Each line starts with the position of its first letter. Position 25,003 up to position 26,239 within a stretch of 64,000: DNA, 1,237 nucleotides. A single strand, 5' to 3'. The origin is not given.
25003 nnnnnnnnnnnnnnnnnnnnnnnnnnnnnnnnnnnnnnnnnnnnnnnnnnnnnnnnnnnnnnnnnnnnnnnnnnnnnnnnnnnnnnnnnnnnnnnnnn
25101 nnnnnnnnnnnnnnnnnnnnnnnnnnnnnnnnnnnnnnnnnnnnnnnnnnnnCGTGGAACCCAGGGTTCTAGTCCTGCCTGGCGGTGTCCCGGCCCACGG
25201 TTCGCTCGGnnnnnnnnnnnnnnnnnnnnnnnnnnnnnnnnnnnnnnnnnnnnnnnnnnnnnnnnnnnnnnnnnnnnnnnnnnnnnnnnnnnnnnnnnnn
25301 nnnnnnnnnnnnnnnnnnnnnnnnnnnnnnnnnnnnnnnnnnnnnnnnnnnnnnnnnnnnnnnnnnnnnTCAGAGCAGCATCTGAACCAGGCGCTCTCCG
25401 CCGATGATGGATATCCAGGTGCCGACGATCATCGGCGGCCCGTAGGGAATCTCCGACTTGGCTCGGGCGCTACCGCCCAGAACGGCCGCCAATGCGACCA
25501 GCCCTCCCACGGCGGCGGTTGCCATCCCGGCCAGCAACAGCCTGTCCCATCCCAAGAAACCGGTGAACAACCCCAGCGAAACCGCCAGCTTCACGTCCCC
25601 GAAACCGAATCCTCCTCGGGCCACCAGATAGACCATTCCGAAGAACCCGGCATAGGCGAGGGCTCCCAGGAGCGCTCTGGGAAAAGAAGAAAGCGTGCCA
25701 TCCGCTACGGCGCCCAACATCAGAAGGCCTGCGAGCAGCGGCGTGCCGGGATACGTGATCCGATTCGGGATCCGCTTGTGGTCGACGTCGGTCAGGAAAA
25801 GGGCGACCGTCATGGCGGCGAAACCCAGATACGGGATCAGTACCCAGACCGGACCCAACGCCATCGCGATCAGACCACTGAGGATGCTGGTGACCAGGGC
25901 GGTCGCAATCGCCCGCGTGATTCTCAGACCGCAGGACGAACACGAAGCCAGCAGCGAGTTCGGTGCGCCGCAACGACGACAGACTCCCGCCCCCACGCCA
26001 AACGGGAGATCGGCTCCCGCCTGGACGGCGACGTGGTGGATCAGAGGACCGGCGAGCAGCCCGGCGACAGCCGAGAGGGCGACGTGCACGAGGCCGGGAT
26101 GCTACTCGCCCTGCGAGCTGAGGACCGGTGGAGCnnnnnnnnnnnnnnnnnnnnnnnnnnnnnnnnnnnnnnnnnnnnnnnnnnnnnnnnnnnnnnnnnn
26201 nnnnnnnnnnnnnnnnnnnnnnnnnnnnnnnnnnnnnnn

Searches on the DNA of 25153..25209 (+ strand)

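Call 46: build_rna_model(alignment_id=A2, structure=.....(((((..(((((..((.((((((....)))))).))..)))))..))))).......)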
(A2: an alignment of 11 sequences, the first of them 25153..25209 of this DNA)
Model R1 built from alignment A2 (11 sequences, 62 columns); structure: as given.
model positions 59; base pairs 18; branch points 0; effective number of sequences 11; information 0.896 bits per position. Calibrated on 0.2 Mb of random sequence (short: E-values are rough).
structure used (alignment columns):
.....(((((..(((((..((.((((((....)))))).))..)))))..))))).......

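Call 47: search_with_rna_model(model_id=R1, sources=[window, L019, L022, L038, L041, L045, L047, L048, L049, L050, L051, L052, L053, L044, L043], max_evalue=5)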
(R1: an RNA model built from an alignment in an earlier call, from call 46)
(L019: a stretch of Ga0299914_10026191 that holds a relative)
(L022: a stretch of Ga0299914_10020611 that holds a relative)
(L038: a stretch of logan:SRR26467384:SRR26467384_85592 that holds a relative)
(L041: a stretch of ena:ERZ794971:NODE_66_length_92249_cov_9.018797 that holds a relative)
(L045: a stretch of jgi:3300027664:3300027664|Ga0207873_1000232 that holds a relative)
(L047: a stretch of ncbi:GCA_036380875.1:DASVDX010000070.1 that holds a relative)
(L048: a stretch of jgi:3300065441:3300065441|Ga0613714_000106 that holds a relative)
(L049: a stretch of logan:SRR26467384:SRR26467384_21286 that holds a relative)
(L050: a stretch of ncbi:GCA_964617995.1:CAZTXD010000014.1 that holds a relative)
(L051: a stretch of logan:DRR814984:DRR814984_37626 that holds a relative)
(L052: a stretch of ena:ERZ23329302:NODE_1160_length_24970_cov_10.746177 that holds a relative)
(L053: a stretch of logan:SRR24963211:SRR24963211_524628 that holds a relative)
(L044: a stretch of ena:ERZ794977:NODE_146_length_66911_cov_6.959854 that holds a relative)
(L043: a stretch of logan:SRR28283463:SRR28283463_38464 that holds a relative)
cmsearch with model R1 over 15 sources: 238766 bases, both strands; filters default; matches with E-value up to 5: 26.
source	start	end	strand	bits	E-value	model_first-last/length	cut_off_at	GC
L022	5209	5267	-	78.8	3e-19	1-59/59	no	0.64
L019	4630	4688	+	76.8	1.1e-18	1-59/59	no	0.61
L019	4701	4759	+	70.9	4.8e-17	1-59/59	no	0.58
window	25232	25290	+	66.8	6.6e-16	1-59/59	no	0.71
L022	5137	5196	-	63.8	4.5e-15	1-59/59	no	0.65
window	25153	25209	+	58.5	1.3e-13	1-59/59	no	0.7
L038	3997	4055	+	58.1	1.7e-13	1-59/59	no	0.64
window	50766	50822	+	55.6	8.6e-13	1-59/59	no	0.63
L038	4068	4126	+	55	1.3e-12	1-59/59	no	0.64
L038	3862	3920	+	54.1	2.2e-12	1-59/59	no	0.63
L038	3933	3990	+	51.8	9.6e-12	1-59/59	no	0.6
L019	4772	4804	+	39.3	2.9e-08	1-33/59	3'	0.61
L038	4066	4124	-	28.6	2.8e-05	1-59/59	no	0.66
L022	5139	5198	+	26.7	9e-05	1-59/59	no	0.65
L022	5211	5268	+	25.7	0.00017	1-59/59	no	0.64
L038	4007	4042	-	15.9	0.094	12-47/59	no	0.67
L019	4629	4686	-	15.5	0.12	1-59/59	no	0.59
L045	5000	5028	-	12.6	0.75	1-59/59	no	0.69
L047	3866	3894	-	12.6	0.75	1-59/59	no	0.69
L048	3550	3578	-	12.6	0.75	1-59/59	no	0.69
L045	11768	11794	+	11.1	1.9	16-42/59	no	0.63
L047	10634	10660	+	11.1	1.9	16-42/59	no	0.63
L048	10318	10344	+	11.1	1.9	16-42/59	no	0.63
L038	3905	3953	-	11.1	2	1-59/59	no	0.65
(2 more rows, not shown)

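Call 62: search_with_rna_model(model_id=R1, sources=[L054, L055, L056, L057, L058, L059, L061, L039, L040, L001], max_evalue=5)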
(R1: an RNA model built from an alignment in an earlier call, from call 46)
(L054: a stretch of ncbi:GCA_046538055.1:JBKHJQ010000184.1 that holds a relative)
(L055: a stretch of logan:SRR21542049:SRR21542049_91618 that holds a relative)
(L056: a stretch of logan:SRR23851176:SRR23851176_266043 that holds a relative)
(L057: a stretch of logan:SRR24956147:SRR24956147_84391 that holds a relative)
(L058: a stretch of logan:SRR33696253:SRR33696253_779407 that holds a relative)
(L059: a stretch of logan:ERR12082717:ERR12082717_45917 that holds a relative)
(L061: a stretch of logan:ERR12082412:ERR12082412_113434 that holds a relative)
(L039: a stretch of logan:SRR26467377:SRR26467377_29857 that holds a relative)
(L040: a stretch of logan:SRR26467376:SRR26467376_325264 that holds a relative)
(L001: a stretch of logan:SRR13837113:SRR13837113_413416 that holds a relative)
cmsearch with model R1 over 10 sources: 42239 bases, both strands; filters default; matches with E-value up to 5: 18.
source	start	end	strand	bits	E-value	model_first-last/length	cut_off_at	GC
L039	2485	2543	+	58.1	3e-14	1-59/59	no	0.64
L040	58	116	+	58.1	3e-14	1-59/59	no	0.64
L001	4525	4581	-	55.6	1.5e-13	1-59/59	no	0.63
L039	2556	2614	+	55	2.3e-13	1-59/59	no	0.64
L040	129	187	+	55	2.3e-13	1-59/59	no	0.64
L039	2350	2408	+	54.1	3.9e-13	1-59/59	no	0.63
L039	2421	2478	+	51.8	1.7e-12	1-59/59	no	0.6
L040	1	52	+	41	1.7e-09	8-59/59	5'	0.6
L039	2554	2612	-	28.6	5e-06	1-59/59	no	0.66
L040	127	185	-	28.6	5e-06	1-59/59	no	0.66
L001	4526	4582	+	18.3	0.0036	1-59/59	no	0.63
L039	2495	2530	-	15.9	0.017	12-47/59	no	0.67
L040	68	103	-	15.9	0.017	12-47/59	no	0.67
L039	2393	2441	-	11.1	0.35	1-59/59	no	0.65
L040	1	14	-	10.9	0.41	1-14/59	3'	0.64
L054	1566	1618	+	8.9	1.5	1-59/59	no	0.68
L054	2029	2051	+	8.4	1.9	19-41/59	no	0.7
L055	151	173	+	8.4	1.9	19-41/59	no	0.7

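Call 67: search_with_rna_model(model_id=R1, sources=[L063, L064, L065, L066, L067], max_evalue=1, show_alignments=4)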
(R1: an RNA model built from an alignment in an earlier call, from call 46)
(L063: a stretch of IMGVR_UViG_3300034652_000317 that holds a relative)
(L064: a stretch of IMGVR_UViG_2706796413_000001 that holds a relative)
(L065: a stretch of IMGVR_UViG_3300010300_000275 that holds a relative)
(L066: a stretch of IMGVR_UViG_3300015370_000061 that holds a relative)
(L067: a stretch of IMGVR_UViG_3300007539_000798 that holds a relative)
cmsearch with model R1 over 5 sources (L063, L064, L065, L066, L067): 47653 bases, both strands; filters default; matches with E-value up to 1: 3.
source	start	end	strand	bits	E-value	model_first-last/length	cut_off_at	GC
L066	9184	9237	-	14.9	0.036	1-59/59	no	0.59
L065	3500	3541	+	10.4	0.63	12-48/59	no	0.64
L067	93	134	+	10.4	0.63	12-48/59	no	0.64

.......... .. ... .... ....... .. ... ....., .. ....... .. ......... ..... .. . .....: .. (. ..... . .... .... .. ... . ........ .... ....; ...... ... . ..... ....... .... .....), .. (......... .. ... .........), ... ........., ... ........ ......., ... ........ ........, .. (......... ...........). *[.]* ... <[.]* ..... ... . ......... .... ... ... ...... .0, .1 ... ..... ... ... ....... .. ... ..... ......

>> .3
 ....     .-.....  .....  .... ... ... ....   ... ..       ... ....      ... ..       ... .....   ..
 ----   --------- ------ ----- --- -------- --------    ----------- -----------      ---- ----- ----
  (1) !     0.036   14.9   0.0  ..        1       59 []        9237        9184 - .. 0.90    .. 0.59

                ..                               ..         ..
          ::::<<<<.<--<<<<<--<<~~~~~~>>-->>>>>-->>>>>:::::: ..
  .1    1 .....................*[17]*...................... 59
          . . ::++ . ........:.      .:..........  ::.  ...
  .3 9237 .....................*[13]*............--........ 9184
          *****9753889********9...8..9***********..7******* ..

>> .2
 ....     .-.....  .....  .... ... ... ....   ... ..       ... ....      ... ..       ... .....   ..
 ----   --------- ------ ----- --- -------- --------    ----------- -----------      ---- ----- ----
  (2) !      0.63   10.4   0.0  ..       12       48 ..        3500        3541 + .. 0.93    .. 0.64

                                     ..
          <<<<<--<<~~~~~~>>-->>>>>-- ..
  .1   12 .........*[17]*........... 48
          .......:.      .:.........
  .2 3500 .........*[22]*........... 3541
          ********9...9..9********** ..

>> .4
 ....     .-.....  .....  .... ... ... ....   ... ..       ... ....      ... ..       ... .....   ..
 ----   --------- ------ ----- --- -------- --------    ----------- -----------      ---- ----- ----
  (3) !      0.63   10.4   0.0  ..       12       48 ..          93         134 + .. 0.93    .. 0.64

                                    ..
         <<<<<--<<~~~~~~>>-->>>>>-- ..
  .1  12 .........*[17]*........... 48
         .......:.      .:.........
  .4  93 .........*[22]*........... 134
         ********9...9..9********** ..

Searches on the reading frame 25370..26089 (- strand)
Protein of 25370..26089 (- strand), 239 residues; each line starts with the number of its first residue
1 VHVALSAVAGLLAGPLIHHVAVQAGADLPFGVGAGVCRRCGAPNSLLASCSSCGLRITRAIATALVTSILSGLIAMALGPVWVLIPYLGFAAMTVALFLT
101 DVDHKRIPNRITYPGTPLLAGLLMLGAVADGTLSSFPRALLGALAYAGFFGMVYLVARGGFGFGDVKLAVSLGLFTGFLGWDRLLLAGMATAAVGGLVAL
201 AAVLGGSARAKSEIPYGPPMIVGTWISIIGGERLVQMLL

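Call 15: search_protein_families(library=ncbifam, proteins=[window:25370-26089:-])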
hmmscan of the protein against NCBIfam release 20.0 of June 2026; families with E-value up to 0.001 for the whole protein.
window:25370-26089:- (239 aa): 0 families

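Call 58: search_protein_families(library=pfam, proteins=[window:25370-26089:-], max_evalue=0.00001)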
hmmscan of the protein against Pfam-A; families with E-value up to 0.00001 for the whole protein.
window:25370-26089:- (239 aa): 1 family
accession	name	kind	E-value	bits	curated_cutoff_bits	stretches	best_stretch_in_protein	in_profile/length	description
PF01478.23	Peptidase_A24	-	6.8e-14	52.6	26.5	1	90-199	3-103/104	Type IV leader peptidase family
